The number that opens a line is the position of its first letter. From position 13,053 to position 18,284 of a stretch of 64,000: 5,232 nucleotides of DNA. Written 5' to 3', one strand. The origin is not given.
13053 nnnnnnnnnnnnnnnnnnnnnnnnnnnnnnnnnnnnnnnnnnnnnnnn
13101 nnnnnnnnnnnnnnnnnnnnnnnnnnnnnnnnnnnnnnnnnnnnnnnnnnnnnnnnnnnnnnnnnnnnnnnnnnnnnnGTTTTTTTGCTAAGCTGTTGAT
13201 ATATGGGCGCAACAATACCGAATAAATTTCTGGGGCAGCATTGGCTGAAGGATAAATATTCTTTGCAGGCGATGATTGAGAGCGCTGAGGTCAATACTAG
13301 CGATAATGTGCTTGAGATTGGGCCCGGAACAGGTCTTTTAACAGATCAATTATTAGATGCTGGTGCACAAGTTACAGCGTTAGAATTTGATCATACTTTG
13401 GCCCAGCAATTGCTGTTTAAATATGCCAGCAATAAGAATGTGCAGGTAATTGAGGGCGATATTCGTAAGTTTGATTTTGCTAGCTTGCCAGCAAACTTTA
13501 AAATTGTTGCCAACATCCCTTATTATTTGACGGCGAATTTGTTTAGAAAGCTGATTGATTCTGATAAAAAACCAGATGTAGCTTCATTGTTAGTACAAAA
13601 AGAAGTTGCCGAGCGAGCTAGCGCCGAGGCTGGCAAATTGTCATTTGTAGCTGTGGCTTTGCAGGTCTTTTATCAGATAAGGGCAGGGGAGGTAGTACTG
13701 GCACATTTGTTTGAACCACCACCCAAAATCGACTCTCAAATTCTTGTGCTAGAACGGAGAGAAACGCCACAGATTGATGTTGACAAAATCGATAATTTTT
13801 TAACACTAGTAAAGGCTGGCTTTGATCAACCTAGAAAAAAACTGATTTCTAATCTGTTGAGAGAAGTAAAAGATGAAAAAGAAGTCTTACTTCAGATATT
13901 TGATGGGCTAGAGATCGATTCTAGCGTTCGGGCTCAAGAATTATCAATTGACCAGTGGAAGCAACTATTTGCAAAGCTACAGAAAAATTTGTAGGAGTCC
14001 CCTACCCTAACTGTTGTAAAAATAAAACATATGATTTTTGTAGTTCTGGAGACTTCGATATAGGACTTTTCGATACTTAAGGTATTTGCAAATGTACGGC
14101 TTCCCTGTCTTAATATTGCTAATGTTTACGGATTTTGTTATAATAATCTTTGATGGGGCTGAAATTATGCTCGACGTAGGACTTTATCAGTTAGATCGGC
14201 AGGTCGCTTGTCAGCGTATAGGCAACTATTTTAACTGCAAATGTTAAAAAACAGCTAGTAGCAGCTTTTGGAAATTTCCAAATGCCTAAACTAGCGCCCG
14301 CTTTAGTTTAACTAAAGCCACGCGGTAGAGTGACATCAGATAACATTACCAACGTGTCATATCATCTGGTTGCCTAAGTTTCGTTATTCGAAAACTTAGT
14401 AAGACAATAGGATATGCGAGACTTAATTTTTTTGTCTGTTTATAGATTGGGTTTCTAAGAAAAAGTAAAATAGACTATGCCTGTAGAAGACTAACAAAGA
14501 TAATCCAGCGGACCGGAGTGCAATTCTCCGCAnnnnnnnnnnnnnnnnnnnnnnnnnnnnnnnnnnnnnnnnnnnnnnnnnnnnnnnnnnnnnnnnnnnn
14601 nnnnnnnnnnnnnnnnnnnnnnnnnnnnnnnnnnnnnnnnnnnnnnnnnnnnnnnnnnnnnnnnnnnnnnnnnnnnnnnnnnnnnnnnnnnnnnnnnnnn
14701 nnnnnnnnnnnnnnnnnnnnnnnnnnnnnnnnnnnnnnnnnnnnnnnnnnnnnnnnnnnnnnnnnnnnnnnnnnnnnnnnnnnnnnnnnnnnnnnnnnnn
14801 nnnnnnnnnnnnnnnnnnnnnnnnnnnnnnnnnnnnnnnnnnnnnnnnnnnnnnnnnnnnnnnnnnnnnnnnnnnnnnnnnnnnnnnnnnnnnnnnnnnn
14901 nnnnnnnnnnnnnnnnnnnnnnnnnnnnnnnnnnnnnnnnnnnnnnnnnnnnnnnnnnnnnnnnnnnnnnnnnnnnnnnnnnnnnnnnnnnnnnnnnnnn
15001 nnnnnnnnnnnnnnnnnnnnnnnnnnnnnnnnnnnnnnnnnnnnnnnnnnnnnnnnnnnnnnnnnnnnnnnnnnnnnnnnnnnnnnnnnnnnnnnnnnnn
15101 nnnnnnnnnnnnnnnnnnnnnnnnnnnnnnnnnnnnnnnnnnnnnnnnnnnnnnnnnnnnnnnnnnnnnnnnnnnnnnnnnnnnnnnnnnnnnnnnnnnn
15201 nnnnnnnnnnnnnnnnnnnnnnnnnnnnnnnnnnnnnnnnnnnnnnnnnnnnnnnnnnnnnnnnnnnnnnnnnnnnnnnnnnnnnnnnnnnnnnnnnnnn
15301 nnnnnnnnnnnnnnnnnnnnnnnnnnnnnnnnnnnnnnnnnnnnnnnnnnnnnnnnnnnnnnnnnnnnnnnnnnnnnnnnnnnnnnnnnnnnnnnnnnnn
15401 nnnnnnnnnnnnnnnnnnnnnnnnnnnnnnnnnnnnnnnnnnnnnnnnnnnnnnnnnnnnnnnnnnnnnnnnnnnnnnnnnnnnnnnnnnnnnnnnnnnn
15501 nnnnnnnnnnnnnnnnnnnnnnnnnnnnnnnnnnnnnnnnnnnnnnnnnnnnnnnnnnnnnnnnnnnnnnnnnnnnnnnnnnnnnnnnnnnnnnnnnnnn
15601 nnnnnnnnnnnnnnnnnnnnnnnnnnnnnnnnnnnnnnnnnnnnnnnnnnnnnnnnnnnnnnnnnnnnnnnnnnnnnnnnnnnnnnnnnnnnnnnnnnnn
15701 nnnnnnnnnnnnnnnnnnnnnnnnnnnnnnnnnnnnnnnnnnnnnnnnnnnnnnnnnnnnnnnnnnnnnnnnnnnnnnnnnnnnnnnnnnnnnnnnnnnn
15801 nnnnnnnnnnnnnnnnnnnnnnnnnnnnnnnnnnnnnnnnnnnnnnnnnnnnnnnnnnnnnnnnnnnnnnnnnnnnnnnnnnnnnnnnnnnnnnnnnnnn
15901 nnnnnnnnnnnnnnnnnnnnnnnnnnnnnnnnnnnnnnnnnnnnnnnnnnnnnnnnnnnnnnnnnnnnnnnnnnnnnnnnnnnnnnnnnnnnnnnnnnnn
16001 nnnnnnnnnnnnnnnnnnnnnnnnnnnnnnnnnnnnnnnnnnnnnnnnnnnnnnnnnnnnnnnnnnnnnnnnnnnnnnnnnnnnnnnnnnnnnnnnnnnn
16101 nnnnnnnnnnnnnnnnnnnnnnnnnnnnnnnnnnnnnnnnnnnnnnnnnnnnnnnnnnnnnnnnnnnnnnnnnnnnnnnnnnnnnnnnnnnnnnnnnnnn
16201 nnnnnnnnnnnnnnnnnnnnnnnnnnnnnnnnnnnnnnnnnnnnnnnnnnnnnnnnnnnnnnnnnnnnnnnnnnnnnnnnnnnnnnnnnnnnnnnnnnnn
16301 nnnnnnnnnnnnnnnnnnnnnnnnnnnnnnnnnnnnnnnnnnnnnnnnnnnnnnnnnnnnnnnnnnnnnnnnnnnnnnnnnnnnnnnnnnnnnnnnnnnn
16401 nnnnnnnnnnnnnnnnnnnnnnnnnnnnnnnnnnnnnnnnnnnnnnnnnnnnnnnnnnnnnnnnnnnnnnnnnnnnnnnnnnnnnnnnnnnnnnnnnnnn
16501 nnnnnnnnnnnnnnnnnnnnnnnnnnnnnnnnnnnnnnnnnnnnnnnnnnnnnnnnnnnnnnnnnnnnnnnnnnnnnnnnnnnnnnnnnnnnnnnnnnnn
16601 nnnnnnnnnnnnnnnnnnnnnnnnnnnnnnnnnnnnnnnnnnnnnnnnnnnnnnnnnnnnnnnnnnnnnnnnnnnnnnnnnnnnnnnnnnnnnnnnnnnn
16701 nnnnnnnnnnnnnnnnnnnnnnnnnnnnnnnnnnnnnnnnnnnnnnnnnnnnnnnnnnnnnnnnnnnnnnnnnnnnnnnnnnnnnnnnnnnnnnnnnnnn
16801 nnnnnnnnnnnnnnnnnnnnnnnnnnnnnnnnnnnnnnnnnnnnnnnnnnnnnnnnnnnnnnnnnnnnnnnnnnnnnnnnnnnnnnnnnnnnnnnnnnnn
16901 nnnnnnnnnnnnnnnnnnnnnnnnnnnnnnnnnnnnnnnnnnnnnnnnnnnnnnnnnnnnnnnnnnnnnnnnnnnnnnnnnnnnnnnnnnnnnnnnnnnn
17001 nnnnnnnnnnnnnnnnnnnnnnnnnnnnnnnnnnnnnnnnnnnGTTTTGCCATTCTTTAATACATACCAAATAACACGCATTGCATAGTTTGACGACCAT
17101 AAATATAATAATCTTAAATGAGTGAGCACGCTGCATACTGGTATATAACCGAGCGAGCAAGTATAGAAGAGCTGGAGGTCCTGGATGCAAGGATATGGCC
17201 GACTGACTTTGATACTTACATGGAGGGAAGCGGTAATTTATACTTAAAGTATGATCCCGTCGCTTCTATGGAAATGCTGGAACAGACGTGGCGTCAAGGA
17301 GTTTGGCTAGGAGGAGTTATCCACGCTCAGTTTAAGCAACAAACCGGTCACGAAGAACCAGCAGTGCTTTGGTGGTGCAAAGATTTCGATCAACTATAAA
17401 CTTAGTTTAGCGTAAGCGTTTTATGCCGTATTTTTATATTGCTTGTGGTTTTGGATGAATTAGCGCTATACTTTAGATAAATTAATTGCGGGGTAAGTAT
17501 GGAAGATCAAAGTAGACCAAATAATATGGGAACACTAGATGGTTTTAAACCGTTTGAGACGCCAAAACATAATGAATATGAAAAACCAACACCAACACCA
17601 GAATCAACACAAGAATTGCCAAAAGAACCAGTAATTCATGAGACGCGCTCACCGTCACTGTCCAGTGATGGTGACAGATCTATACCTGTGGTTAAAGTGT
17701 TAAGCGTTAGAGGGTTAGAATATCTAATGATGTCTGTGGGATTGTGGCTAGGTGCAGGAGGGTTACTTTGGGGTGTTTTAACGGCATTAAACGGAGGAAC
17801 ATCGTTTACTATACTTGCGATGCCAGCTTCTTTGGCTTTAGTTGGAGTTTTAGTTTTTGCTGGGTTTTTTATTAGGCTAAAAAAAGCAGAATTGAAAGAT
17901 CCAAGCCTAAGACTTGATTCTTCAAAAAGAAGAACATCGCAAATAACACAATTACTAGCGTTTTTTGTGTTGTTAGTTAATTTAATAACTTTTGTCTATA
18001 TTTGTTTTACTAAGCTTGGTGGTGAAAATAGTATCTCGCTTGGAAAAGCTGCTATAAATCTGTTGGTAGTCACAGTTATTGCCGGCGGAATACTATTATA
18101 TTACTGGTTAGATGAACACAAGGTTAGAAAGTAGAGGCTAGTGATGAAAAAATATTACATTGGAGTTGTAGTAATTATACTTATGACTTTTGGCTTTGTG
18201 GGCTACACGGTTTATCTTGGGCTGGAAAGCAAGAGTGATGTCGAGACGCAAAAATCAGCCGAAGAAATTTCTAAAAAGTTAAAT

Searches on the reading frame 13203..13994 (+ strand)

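Call 100: search_protein_families(library=pfam, proteins=[window:13203-13994:+], max_evalue=0.0001)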
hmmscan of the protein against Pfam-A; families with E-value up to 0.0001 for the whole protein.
window:13203-13994:+ (263 aa): 3 families
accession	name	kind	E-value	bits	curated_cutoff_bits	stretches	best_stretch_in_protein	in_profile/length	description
PF00398.26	RrnaAD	-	1.1e-50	172.6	24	1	7-260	5-262/263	Ribosomal RNA adenine dimethylase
PF13649.12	Methyltransf_25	-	7.9e-07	30.1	27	1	36-99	1-67/97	Methyltransferase domain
PF08241.18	Methyltransf_11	-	1.8e-05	25.7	21.2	1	37-94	1-58/95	Methyltransferase domain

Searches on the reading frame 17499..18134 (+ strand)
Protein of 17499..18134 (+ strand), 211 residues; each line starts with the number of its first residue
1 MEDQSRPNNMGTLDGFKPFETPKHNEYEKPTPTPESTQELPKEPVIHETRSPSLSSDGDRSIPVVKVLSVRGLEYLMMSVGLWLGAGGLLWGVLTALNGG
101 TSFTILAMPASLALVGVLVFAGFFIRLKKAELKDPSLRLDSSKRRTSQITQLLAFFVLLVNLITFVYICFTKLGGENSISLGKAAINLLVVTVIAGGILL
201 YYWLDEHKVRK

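Call 16: search_protein_families(library=pfam, proteins=[window:17499-18134:+], max_evalue=0.001)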
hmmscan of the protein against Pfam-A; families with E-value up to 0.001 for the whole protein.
window:17499-18134:+ (211 aa): 2 families
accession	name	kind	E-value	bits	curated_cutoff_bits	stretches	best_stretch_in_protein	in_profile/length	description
PF18920.5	DUF5671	-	0.00028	21.2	28.4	1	75-195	5-130/132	Domain of unknown function (DUF5671)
PF04893.22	Yip1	-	0.00037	20.9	28.6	1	61-200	52-170/173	Yip1 domain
